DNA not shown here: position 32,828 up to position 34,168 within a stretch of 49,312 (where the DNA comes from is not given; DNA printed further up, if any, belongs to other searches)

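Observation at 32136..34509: Tightly coupled trio: Zn-ribbon repeat protein, radical SAM/SPASM enzyme, membrane-anchored Mrr-type nuclease domain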

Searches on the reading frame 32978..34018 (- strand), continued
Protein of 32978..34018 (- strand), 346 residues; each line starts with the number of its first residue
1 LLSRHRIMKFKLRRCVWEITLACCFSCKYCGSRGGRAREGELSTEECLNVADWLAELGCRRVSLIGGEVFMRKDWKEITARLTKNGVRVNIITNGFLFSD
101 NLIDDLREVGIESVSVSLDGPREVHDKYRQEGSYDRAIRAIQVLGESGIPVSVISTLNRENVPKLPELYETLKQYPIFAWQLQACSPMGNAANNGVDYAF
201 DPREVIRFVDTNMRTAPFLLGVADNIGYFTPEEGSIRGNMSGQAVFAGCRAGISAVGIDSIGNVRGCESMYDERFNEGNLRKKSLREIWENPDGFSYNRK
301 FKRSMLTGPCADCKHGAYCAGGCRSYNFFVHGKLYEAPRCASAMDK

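Call 41: search_protein_families(library=ncbifam, proteins=[P0134, P0140, P0147, P0153, P0186, P0187, P0202, P0159, P0146, P0162], max_evalue=1e-30)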
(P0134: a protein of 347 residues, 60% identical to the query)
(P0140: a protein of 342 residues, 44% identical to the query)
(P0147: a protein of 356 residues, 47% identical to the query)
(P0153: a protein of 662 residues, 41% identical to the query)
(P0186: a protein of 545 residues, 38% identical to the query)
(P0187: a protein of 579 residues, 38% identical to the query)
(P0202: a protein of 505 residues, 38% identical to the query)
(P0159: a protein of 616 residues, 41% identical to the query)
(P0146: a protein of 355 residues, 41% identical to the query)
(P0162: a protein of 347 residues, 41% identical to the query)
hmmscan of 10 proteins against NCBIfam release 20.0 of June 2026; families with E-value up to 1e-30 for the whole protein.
P0134 (347 aa): 14 families
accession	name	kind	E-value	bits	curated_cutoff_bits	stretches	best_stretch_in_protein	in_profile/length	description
TIGR04103.1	rSAM_nif11_3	equivalog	3.4e-70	236.7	725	1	9-346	3-345/412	nif11-class peptide radical SAM maturase 3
TIGR03913.1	rad_SAM_trio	equivalog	3.7e-64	216.9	591.75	1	11-346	19-355/477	GDL motif peptide-associated radical SAM/SPASM maturase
TIGR04545.1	rSAM_ahbD_hemeb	equivalog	1.6e-47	162.6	500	1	14-345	3-337/339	heme b synthase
TIGR04133.1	rSAM_w_lipo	hypoth_equivalog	3.4e-44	151.2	425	1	6-325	19-330/350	TIGR04133 family radical SAM/SPASM protein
TIGR03962.1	mycofact_rSAM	equivalog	2e-40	139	265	1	13-335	14-322/339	mycofactocin radical SAM maturase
TIGR04053.2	TIGR04053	equivalog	6.5e-39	134.2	395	0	13-213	10-216/366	TIGR04053 family radical SAM/SPASM domain-containing protein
TIGR04051.1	rSAM_NirJ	equivalog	6.1e-38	130.7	515.45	1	13-343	4-346/354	heme d1 biosynthesis radical SAM protein NirJ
NF050035.1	rSAM_WgK_link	exception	3.7e-37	128.2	650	0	17-227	15-228/367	radical SAM/SPASM peptide maturase WgkB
TIGR04054.1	rSAM_NirJ1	equivalog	8.3e-37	126.7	650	1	13-340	38-376/387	putative heme d1 biosynthesis radical SAM protein NirJ1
TIGR04347.1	pseudo_SAM_Halo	equivalog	2.6e-36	125.7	525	0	12-175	39-204/390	TIGR04347 family pseudo-SAM/SPASM protein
TIGR04055.1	rSAM_NirJ2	equivalog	2.6e-35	122.5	500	0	14-166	3-157/326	putative heme d1 biosynthesis radical SAM protein NirJ2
TIGR04546.1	rSAM_ahbC_deAc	equivalog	1.2e-32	113.2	650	1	9-338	37-377/390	12,18-didecarboxysiroheme deacetylase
TIGR04303.1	GeoRSP_rSAM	equivalog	2.8e-31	109.3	400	1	14-338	8-318/325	GeoRSP system radical SAM/SPASM protein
NF045574.1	sacti_mat_StsB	exception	3.1e-31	108.7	625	0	5-330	90-399/466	StsB family radical SAM/SPASM domain sactipeptide maturase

P0140 (342 aa): 4 families
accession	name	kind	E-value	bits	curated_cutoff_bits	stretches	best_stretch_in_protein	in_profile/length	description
TIGR04103.1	rSAM_nif11_3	equivalog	1.1e-51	175.8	725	1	10-321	5-335/412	nif11-class peptide radical SAM maturase 3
TIGR03913.1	rad_SAM_trio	equivalog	4.7e-48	163.7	591.75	1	9-315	18-337/477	GDL motif peptide-associated radical SAM/SPASM maturase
TIGR04133.1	rSAM_w_lipo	hypoth_equivalog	2.6e-40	138.4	425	1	6-313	20-331/350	TIGR04133 family radical SAM/SPASM protein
TIGR04051.1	rSAM_NirJ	equivalog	8.7e-31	107.2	515.45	0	13-196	5-188/354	heme d1 biosynthesis radical SAM protein NirJ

P0147 (356 aa): 6 families
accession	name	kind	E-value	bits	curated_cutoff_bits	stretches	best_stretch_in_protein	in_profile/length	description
TIGR04103.1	rSAM_nif11_3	equivalog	4.6e-62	210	725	1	11-318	5-326/412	nif11-class peptide radical SAM maturase 3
TIGR03913.1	rad_SAM_trio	equivalog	1.8e-52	178.3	591.75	1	9-318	17-336/477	GDL motif peptide-associated radical SAM/SPASM maturase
TIGR04133.1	rSAM_w_lipo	hypoth_equivalog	1.2e-41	142.8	425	1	13-317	26-331/350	TIGR04133 family radical SAM/SPASM protein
TIGR04347.1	pseudo_SAM_Halo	equivalog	2.1e-32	112.8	525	0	13-209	40-237/390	TIGR04347 family pseudo-SAM/SPASM protein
TIGR04051.1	rSAM_NirJ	equivalog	8.8e-32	110.4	515.45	0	13-193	4-185/354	heme d1 biosynthesis radical SAM protein NirJ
TIGR03962.1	mycofact_rSAM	equivalog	6.6e-31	107.7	265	1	13-330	14-326/339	mycofactocin radical SAM maturase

P0153 (662 aa): 12 families
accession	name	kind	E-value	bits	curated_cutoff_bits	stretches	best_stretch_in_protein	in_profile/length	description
TIGR04103.1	rSAM_nif11_3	equivalog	7.7e-89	298.2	725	1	10-359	3-353/412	nif11-class peptide radical SAM maturase 3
TIGR03913.1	rad_SAM_trio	equivalog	6.5e-82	275.4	591.75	1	6-358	13-362/477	GDL motif peptide-associated radical SAM/SPASM maturase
TIGR03962.1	mycofact_rSAM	equivalog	1.1e-45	156.3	265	1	14-348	14-331/339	mycofactocin radical SAM maturase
TIGR04133.1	rSAM_w_lipo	hypoth_equivalog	3.1e-42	144.8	425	1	14-332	26-332/350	TIGR04133 family radical SAM/SPASM protein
TIGR04545.1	rSAM_ahbD_hemeb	equivalog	1.2e-41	143.3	500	1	14-350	2-337/339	heme b synthase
TIGR04053.2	TIGR04053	equivalog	1.3e-40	139.8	395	1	10-221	6-221/366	TIGR04053 family radical SAM/SPASM domain-containing protein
TIGR04051.1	rSAM_NirJ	equivalog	5e-40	137.5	515.45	1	14-176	4-168/354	heme d1 biosynthesis radical SAM protein NirJ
TIGR04347.1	pseudo_SAM_Halo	equivalog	1.4e-37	129.9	525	0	13-182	39-210/390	TIGR04347 family pseudo-SAM/SPASM protein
TIGR04546.1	rSAM_ahbC_deAc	equivalog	1.9e-35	122.4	650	0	13-174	40-203/390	12,18-didecarboxysiroheme deacetylase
TIGR04055.1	rSAM_NirJ2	equivalog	1.5e-33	116.7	500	1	15-350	3-324/326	putative heme d1 biosynthesis radical SAM protein NirJ2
TIGR04303.1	GeoRSP_rSAM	equivalog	2.8e-32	112.6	400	1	15-349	8-325/325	GeoRSP system radical SAM/SPASM protein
NF045574.1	sacti_mat_StsB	exception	3.1e-31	108.7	625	0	17-336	101-400/466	StsB family radical SAM/SPASM domain sactipeptide maturase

P0186 (545 aa): 6 families
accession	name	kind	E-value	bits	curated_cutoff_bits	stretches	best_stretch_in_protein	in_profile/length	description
TIGR04103.1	rSAM_nif11_3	equivalog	8.3e-65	219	725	1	17-358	5-343/412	nif11-class peptide radical SAM maturase 3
TIGR03913.1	rad_SAM_trio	equivalog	8.6e-64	215.6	591.75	1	16-358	18-353/477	GDL motif peptide-associated radical SAM/SPASM maturase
TIGR04133.1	rSAM_w_lipo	hypoth_equivalog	3.1e-43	148.1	425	1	20-340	27-331/350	TIGR04133 family radical SAM/SPASM protein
TIGR03962.1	mycofact_rSAM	equivalog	8.5e-35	120.5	265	1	16-345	11-316/339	mycofactocin radical SAM maturase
TIGR04545.1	rSAM_ahbD_hemeb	equivalog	1e-34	120.5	500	1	20-357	3-335/339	heme b synthase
TIGR04051.1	rSAM_NirJ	equivalog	3e-32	112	515.45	0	19-187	4-170/354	heme d1 biosynthesis radical SAM protein NirJ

P0187 (579 aa): 7 families
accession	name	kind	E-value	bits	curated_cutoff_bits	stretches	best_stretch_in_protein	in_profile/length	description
TIGR04103.1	rSAM_nif11_3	equivalog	5.1e-82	275.7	725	1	19-372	3-353/412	nif11-class peptide radical SAM maturase 3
TIGR03913.1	rad_SAM_trio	equivalog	2.6e-81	273.4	591.75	1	6-420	4-410/477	GDL motif peptide-associated radical SAM/SPASM maturase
TIGR04133.1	rSAM_w_lipo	hypoth_equivalog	2.5e-43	148.3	425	1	16-344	19-331/350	TIGR04133 family radical SAM/SPASM protein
TIGR04545.1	rSAM_ahbD_hemeb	equivalog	1.3e-40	139.9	500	1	24-363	3-337/339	heme b synthase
TIGR04053.2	TIGR04053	equivalog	1.9e-35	122.8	395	0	18-233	5-220/366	TIGR04053 family radical SAM/SPASM domain-containing protein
TIGR03962.1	mycofact_rSAM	equivalog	2e-32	112.7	265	1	23-348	14-317/339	mycofactocin radical SAM maturase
TIGR04347.1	pseudo_SAM_Halo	equivalog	7.5e-31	107.8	525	0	9-226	26-241/390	TIGR04347 family pseudo-SAM/SPASM protein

P0202 (505 aa): 11 families
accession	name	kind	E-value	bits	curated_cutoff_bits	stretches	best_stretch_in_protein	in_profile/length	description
TIGR04103.1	rSAM_nif11_3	equivalog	3.7e-84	282.7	725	1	13-356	5-350/412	nif11-class peptide radical SAM maturase 3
TIGR03913.1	rad_SAM_trio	equivalog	3.2e-78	263.3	591.75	1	8-353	14-357/477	GDL motif peptide-associated radical SAM/SPASM maturase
TIGR04545.1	rSAM_ahbD_hemeb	equivalog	1.4e-44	153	500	1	17-351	4-338/339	heme b synthase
TIGR04133.1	rSAM_w_lipo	hypoth_equivalog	6.6e-43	147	425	1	13-331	24-330/350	TIGR04133 family radical SAM/SPASM protein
TIGR04055.1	rSAM_NirJ2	equivalog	4.8e-41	141.3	500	1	17-350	4-324/326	putative heme d1 biosynthesis radical SAM protein NirJ2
TIGR04546.1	rSAM_ahbC_deAc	equivalog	1e-37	129.9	650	1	16-178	42-205/390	12,18-didecarboxysiroheme deacetylase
TIGR04051.1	rSAM_NirJ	equivalog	1.9e-37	129.1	515.45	1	16-182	5-172/354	heme d1 biosynthesis radical SAM protein NirJ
TIGR04347.1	pseudo_SAM_Halo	equivalog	4.2e-37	128.3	525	1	16-179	41-205/390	TIGR04347 family pseudo-SAM/SPASM protein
TIGR04053.2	TIGR04053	equivalog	1.3e-35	123.3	395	1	14-199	9-199/366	TIGR04053 family radical SAM/SPASM domain-containing protein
TIGR04054.1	rSAM_NirJ1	equivalog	1.9e-35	122.2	650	1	16-178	39-202/387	putative heme d1 biosynthesis radical SAM protein NirJ1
TIGR03962.1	mycofact_rSAM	equivalog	7.5e-34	117.4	265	0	16-178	15-178/339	mycofactocin radical SAM maturase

P0159 (616 aa): 12 families
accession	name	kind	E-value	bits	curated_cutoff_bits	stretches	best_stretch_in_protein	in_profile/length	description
TIGR04103.1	rSAM_nif11_3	equivalog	1.7e-74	250.9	725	1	26-362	6-344/412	nif11-class peptide radical SAM maturase 3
TIGR03913.1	rad_SAM_trio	equivalog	1.8e-72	244.3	591.75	1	21-363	15-355/477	GDL motif peptide-associated radical SAM/SPASM maturase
TIGR04545.1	rSAM_ahbD_hemeb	equivalog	6.2e-50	170.5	500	1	28-361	3-336/339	heme b synthase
TIGR04133.1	rSAM_w_lipo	hypoth_equivalog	3.5e-44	151.2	425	1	27-343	26-331/350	TIGR04133 family radical SAM/SPASM protein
TIGR04053.2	TIGR04053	equivalog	9.9e-44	150.1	395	1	23-231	6-220/366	TIGR04053 family radical SAM/SPASM domain-containing protein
TIGR03962.1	mycofact_rSAM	equivalog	5.8e-40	137.5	265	1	24-360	11-331/339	mycofactocin radical SAM maturase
TIGR04347.1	pseudo_SAM_Halo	equivalog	5.2e-38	131.3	525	0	26-181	39-196/390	TIGR04347 family pseudo-SAM/SPASM protein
TIGR04546.1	rSAM_ahbC_deAc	equivalog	5.4e-38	130.8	650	0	6-178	24-194/390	12,18-didecarboxysiroheme deacetylase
TIGR04051.1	rSAM_NirJ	equivalog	1.3e-35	123.1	515.45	0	28-179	5-158/354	heme d1 biosynthesis radical SAM protein NirJ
TIGR04055.1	rSAM_NirJ2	equivalog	1.6e-33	116.6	500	1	29-360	4-322/326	putative heme d1 biosynthesis radical SAM protein NirJ2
TIGR04054.1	rSAM_NirJ1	equivalog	8.2e-33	113.6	650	0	27-180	38-193/387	putative heme d1 biosynthesis radical SAM protein NirJ1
NF050035.1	rSAM_WgK_link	exception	2.7e-32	112.2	650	0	31-188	15-175/367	radical SAM/SPASM peptide maturase WgkB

P0146 (355 aa): 15 families
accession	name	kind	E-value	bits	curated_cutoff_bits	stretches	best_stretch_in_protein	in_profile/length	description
TIGR04103.1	rSAM_nif11_3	equivalog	1.3e-71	241.5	725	1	15-349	7-349/412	nif11-class peptide radical SAM maturase 3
TIGR03913.1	rad_SAM_trio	equivalog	6.9e-70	235.8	591.75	1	12-348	18-358/477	GDL motif peptide-associated radical SAM/SPASM maturase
TIGR04545.1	rSAM_ahbD_hemeb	equivalog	1.4e-60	205.5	500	1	16-344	3-337/339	heme b synthase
TIGR04133.1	rSAM_w_lipo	hypoth_equivalog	3.5e-52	177.5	425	1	15-325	26-331/350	TIGR04133 family radical SAM/SPASM protein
TIGR04055.1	rSAM_NirJ2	equivalog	1.1e-51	176.3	500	1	16-343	3-323/326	putative heme d1 biosynthesis radical SAM protein NirJ2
TIGR04053.2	TIGR04053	equivalog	7e-51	173.6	395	1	11-223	6-222/366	TIGR04053 family radical SAM/SPASM domain-containing protein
TIGR04051.1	rSAM_NirJ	equivalog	5e-43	147.4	515.45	1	17-342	6-346/354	heme d1 biosynthesis radical SAM protein NirJ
TIGR03962.1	mycofact_rSAM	equivalog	1.3e-41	143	265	1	5-340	4-327/339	mycofactocin radical SAM maturase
TIGR04546.1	rSAM_ahbC_deAc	equivalog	9.4e-39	133.3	650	1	16-191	42-218/390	12,18-didecarboxysiroheme deacetylase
TIGR04347.1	pseudo_SAM_Halo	equivalog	1.5e-38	133.1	525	0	16-183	41-209/390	TIGR04347 family pseudo-SAM/SPASM protein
NF050035.1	rSAM_WgK_link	exception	5e-36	124.4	650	0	10-200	6-198/367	radical SAM/SPASM peptide maturase WgkB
TIGR04054.1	rSAM_NirJ1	equivalog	6.9e-35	120.4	650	1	16-342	39-380/387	putative heme d1 biosynthesis radical SAM protein NirJ1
TIGR04340.1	rSAM_ACGX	hypoth_equivalog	1.9e-32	112.8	400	1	16-345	6-340/341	radical SAM/SPASM domain protein, ACGX system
TIGR04303.1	GeoRSP_rSAM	equivalog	2.6e-32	112.7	400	0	10-178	2-169/325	GeoRSP system radical SAM/SPASM protein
TIGR04250.1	SCM_rSAM_ScmE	equivalog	4.1e-32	111.5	400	1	12-345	2-349/358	SynChlorMet cassette radical SAM/SPASM protein ScmE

P0162 (347 aa): 14 families
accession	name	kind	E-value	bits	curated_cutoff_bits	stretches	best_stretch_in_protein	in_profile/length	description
TIGR04103.1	rSAM_nif11_3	equivalog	3.8e-71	239.9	725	1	8-335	7-345/412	nif11-class peptide radical SAM maturase 3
TIGR03913.1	rad_SAM_trio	equivalog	2.5e-66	224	591.75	1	5-334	18-354/477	GDL motif peptide-associated radical SAM/SPASM maturase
TIGR04133.1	rSAM_w_lipo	hypoth_equivalog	2e-54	184.9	425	1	3-315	21-331/350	TIGR04133 family radical SAM/SPASM protein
TIGR04545.1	rSAM_ahbD_hemeb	equivalog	2e-42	145.8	500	1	9-333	3-336/339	heme b synthase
TIGR04053.2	TIGR04053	equivalog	2.1e-40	139.1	395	1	2-207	4-213/366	TIGR04053 family radical SAM/SPASM domain-containing protein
TIGR04051.1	rSAM_NirJ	equivalog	2.1e-40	138.8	515.45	0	9-175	5-173/354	heme d1 biosynthesis radical SAM protein NirJ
TIGR04055.1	rSAM_NirJ2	equivalog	2.5e-39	135.7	500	1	10-324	4-313/326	putative heme d1 biosynthesis radical SAM protein NirJ2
TIGR04546.1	rSAM_ahbC_deAc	equivalog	2.2e-36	125.5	650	1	3-167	37-202/390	12,18-didecarboxysiroheme deacetylase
NF050035.1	rSAM_WgK_link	exception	6.9e-36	124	650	0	9-184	12-190/367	radical SAM/SPASM peptide maturase WgkB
TIGR04054.1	rSAM_NirJ1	equivalog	9.9e-34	116.6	650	0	8-170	38-202/387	putative heme d1 biosynthesis radical SAM protein NirJ1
TIGR03962.1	mycofact_rSAM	equivalog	1.3e-32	113.3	265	1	5-331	11-328/339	mycofactocin radical SAM maturase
NF045574.1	sacti_mat_StsB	exception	1.4e-32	113.1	625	1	12-324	102-404/466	StsB family radical SAM/SPASM domain sactipeptide maturase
TIGR04347.1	pseudo_SAM_Halo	equivalog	1.2e-31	110.4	525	0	7-173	39-207/390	TIGR04347 family pseudo-SAM/SPASM protein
TIGR02109.1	PQQ_syn_pqqE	equivalog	3.5e-31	108.4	381.35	1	4-332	5-330/358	pyrroloquinoline quinone biosynthesis protein PqqE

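Call 48: find_related_loci(query=A2, collection=metagenome_contigs, flank=3000)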
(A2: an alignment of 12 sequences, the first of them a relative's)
Query A2 (356 aa) in metagenome_contigs; peptide patterns used: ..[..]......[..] (x = any residue, [..] = any of these).
600 stretches matched a pattern (row limit reached: there are more); 556 encode a relative of the query (tblastn E <= 1e-3); the best 80 are kept; 80 distinct loci.
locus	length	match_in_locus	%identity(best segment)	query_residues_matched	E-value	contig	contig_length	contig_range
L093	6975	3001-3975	46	13-334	5e-98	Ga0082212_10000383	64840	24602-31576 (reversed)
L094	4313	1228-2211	46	11-336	4e-97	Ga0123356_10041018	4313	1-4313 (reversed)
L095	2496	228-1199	44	13-334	1e-93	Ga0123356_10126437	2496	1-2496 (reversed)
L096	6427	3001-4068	41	1-351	3e-83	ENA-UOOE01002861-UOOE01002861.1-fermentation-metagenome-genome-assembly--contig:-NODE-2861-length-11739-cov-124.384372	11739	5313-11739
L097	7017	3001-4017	41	3-334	6e-80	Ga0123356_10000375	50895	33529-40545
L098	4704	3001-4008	40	6-334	2e-74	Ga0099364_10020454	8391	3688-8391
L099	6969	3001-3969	41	8-319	6e-70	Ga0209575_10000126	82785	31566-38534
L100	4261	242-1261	39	10-335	5e-70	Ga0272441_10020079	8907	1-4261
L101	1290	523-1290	42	6-260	8e-72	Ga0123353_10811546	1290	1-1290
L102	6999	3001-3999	40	1-327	2e-66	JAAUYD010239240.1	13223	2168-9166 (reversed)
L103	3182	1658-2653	39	6-324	4e-64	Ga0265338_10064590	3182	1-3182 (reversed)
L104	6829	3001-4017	39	9-333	6e-64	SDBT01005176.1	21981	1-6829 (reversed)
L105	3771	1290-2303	39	10-333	2e-63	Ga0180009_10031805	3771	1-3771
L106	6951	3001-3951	37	8-322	6e-63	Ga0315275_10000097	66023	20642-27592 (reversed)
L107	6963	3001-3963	38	10-317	1e-62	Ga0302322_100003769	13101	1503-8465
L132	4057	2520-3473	33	9-317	3e-58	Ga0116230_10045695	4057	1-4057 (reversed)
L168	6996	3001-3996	32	5-318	2e-53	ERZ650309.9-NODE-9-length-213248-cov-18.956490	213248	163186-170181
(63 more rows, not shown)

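Call 61: search_protein_families(library=ncbifam, proteins=[L010:5120-6001:+, L013:5189-5983:+, L017:5089-5958:+, L026:5309-5998:+, L028:1065-1868:+, L046:121-768:+, L062:5294-5965:+, L073:4997-5998:+, L068:4537-5148:+, L064:1081-1461:+], max_evalue=0.01)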
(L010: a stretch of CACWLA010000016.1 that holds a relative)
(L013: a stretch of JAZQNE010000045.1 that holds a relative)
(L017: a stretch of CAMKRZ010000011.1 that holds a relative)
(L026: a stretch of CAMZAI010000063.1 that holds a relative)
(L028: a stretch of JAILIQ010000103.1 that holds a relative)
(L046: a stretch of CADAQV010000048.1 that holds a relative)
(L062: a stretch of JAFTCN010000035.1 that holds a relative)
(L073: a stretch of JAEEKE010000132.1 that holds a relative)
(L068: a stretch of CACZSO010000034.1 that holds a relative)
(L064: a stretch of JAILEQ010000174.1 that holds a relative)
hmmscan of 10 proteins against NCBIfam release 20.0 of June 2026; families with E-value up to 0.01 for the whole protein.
L010:5120-6001:+ (294 aa): 0 families

L013:5189-5983:+ (265 aa): 1 family
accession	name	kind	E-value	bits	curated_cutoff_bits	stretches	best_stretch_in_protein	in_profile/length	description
NF045510.1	4Cys_prefix_kin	domain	0.0016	18.7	24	0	250-260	14-24/26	4-Cys prefix domain-containing protein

L017:5089-5958:+ (290 aa): 2 families
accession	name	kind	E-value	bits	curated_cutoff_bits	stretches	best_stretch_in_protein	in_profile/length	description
NF049953.1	ribbon_DG_selen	exception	8.6e-05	22.5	130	1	253-279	145-171/172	zinc ribbon-containing (seleno)protein DG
NF033497.1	rubre_like_arch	subfamily_domain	0.0088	15.7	32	0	258-279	3-26/34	rubrerythrin-like domain-containing protein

L026:5309-5998:+ (230 aa): 0 families

L028:1065-1868:+ (268 aa): 1 family
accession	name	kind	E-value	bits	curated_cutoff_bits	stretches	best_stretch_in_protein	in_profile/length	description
NF045510.1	4Cys_prefix_kin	domain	0.00048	20.3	24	0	236-251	11-26/26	4-Cys prefix domain-containing protein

L046:121-768:+ (216 aa): 1 family
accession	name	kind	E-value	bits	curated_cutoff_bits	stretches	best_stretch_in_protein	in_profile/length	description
NF002362.0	PRK01343.1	equivalog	0.0049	16.5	79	0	160-193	4-38/66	DNA gyrase inhibitor YacG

L062:5294-5965:+ (224 aa): 2 families
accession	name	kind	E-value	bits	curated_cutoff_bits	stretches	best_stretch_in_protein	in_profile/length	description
NF045510.1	4Cys_prefix_kin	domain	0.0025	18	24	0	190-200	16-26/26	4-Cys prefix domain-containing protein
NF049953.1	ribbon_DG_selen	exception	0.0064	16.4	130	1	190-212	147-169/172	zinc ribbon-containing (seleno)protein DG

L073:4997-5998:+ (334 aa): 1 family
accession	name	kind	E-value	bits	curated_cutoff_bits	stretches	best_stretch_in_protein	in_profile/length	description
NF011149.0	PRK14559.1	equivalog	0.0045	15.8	374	1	233-289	3-48/642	serine/threonine phosphatase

L068:4537-5148:+ (204 aa): 0 families

L064:1081-1461:+ (127 aa): 2 families
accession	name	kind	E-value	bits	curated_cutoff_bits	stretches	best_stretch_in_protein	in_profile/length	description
NF005651.0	PRK07418.1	subfamily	0.00048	18.4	942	1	79-118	576-615/617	acetolactate synthase large subunit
NF041910.1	HVO_0416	equivalog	0.0092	15.9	80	1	90-117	28-55/58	HVO_0416 family zinc finger protein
